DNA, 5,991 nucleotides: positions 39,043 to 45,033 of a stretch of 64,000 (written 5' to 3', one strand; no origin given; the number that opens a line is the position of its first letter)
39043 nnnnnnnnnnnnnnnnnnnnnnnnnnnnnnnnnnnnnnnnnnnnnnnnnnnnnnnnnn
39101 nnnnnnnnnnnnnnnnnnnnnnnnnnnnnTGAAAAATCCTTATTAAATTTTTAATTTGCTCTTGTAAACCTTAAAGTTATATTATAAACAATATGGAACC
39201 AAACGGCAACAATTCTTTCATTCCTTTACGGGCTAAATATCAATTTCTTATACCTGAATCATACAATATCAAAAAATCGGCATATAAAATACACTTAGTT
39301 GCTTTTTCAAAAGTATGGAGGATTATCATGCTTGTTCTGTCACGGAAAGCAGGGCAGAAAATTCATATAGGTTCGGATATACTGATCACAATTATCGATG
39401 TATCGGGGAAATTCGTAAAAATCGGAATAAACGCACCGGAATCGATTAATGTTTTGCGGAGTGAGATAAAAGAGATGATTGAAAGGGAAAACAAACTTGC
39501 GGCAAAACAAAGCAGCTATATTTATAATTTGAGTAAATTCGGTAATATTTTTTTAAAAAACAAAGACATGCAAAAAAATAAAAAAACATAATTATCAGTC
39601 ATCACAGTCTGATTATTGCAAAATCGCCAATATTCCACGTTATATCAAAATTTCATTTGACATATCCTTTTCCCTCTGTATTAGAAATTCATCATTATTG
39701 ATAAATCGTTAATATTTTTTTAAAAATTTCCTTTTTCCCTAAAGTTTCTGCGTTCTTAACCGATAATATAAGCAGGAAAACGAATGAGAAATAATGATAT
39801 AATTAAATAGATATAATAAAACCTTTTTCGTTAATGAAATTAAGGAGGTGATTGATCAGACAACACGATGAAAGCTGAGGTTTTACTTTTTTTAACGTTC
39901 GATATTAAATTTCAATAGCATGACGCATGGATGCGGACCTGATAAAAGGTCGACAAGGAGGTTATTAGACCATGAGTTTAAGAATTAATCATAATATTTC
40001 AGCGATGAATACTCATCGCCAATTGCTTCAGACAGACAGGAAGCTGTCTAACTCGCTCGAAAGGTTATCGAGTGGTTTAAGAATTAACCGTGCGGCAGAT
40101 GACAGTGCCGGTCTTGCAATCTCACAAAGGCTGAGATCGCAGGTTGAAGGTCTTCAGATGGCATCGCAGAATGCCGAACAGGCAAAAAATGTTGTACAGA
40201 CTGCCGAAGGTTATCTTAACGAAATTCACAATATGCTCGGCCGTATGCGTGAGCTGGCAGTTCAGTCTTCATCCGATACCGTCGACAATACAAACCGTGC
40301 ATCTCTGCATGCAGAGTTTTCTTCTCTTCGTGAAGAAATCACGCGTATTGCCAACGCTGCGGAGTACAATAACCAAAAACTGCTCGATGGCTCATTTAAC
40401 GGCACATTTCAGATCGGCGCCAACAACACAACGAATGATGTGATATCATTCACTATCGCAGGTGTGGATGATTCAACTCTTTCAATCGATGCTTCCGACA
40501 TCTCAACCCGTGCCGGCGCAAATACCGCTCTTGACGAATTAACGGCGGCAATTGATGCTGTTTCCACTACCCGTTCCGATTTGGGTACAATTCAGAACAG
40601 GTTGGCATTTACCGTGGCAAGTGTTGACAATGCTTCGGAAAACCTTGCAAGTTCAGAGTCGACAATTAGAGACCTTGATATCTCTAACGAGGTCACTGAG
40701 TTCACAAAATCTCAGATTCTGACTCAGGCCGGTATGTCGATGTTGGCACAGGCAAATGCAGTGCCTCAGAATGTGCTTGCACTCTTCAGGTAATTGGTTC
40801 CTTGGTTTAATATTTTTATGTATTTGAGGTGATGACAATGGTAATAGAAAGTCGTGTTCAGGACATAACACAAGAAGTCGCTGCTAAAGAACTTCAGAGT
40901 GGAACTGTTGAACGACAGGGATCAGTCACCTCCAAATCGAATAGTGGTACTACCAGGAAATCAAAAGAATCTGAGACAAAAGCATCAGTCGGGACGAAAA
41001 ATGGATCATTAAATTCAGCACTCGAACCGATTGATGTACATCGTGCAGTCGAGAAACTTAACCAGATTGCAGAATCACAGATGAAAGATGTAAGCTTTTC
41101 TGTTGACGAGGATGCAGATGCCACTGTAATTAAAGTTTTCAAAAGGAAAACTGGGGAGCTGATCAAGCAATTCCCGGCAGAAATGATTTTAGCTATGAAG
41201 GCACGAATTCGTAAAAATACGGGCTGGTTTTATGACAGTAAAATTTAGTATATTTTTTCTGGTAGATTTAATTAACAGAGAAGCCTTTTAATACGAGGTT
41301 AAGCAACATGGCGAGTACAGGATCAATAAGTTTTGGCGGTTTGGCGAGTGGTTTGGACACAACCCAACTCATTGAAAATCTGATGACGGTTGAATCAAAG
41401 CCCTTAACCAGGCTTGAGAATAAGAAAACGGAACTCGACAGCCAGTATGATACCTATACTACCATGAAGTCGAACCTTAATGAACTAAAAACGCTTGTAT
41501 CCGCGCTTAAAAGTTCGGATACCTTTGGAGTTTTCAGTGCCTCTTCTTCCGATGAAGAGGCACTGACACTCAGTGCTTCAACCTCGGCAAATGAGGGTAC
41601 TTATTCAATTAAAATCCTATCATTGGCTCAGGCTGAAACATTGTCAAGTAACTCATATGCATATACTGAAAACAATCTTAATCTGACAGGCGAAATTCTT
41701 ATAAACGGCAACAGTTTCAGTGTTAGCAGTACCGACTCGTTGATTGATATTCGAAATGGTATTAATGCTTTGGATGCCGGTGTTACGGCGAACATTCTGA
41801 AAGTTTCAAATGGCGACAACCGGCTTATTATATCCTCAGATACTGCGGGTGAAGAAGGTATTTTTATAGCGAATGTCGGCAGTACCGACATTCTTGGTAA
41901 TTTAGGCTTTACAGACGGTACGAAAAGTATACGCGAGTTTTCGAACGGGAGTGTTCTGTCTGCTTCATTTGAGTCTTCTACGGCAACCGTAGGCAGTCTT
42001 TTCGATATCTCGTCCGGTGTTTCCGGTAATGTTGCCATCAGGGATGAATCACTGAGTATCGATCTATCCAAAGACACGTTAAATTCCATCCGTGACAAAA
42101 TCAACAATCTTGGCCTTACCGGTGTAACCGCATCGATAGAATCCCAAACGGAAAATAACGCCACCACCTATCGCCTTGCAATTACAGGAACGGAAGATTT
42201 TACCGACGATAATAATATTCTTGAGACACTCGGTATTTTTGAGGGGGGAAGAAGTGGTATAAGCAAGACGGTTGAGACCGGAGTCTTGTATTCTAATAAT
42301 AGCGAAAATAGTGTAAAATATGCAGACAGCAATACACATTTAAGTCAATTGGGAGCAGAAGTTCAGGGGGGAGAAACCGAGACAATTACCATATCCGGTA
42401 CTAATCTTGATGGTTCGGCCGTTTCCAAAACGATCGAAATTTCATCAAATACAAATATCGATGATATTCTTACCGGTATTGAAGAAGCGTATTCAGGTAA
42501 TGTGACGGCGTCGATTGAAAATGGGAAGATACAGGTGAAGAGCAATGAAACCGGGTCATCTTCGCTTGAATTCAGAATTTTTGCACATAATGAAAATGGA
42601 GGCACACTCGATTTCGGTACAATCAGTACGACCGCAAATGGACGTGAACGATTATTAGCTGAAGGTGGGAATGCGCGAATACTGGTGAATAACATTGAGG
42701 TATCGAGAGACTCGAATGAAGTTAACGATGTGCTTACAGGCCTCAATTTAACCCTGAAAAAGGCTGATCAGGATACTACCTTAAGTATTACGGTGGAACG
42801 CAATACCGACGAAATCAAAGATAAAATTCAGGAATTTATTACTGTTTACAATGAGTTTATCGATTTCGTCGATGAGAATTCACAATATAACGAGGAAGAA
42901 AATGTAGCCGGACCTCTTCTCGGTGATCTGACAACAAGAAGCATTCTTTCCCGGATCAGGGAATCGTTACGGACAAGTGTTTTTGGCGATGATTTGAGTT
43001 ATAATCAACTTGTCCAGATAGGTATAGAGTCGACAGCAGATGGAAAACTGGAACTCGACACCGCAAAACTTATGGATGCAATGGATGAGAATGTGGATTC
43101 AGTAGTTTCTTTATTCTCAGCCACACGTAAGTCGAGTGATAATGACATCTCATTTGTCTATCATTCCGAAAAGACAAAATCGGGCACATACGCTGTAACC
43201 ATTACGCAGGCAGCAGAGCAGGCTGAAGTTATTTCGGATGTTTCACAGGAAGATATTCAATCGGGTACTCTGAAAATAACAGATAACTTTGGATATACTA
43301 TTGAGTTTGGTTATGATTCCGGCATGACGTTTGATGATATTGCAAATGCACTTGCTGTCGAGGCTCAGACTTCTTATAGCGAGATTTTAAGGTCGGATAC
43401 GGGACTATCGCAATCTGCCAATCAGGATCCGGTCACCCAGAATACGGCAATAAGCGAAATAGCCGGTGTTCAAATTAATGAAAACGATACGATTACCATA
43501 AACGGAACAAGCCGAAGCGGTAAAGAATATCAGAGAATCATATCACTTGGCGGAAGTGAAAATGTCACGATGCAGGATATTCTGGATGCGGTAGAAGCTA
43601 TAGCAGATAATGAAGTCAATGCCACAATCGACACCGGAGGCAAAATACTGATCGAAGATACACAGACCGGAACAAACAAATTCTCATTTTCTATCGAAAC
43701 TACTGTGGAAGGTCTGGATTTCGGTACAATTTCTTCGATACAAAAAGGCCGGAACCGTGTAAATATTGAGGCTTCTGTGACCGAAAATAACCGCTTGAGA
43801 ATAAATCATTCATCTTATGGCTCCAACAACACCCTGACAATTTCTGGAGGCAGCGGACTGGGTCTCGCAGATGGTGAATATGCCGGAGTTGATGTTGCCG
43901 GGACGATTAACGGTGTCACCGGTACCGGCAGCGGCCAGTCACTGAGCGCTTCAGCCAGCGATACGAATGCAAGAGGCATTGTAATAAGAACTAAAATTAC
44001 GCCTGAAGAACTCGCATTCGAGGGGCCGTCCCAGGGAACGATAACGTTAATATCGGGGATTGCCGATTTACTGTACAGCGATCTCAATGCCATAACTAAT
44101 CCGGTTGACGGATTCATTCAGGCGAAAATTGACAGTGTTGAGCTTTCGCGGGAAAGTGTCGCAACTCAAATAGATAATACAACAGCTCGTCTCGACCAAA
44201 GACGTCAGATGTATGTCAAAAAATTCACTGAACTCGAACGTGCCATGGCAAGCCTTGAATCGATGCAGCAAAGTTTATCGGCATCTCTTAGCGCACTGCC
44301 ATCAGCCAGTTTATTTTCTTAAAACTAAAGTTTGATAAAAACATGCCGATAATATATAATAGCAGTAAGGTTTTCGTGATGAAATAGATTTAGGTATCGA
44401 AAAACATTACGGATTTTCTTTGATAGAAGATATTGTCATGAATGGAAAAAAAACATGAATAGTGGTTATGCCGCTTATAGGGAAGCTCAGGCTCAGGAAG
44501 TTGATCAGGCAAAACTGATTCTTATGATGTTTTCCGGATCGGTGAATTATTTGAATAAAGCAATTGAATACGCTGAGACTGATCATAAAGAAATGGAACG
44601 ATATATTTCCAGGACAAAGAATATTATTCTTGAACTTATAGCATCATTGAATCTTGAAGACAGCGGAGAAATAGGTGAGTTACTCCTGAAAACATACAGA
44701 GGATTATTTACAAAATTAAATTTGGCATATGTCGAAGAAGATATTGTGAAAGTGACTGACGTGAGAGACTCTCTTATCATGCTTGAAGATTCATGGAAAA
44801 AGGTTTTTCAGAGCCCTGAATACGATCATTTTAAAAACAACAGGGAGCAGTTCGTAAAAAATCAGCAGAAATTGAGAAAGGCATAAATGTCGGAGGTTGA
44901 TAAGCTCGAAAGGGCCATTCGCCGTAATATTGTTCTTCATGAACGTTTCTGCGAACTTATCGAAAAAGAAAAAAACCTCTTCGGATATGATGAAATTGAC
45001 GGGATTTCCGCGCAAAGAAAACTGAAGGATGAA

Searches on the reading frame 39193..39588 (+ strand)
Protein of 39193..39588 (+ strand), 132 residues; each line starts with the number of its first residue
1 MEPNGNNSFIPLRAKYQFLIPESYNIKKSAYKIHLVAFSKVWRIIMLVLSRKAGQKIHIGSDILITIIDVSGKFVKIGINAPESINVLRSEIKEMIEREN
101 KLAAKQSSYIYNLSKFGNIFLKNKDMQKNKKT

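Call 24: search_protein_families(library=pfam, proteins=[window:39193-39588:+], max_evalue=0.01)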
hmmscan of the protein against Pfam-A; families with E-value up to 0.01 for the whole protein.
window:39193-39588:+ (132 aa): 1 family
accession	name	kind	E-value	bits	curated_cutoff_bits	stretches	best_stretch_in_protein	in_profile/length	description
PF02599.21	CsrA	-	2.4e-20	72.7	27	1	46-97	1-52/53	Global regulator protein family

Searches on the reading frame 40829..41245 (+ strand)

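Call 24: search_protein_families(library=pfam, proteins=[window:40829-41245:+], max_evalue=0.01)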
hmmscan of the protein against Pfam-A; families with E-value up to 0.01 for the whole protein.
window:40829-41245:+ (139 aa): 1 family
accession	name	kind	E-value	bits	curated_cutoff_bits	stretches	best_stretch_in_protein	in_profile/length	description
PF03646.20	FlaG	-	6e-18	65.3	23.8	1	40-136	4-100/101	FlaG protein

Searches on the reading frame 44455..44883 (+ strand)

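Call 61: search_protein_families(library=pfam, proteins=[window:44455-44883:+], max_evalue=0.1)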
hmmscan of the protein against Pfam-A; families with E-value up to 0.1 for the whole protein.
window:44455-44883:+ (143 aa): 2 families
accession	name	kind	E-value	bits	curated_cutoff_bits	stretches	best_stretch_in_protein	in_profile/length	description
PF02561.19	FliS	-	1.7e-19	70.6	26.7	1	5-117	1-114/115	Flagellar protein FliS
PF18731.6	HEPN_Swt1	-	0.053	14.2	27.5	0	94-142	43-87/115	Swt1-like HEPN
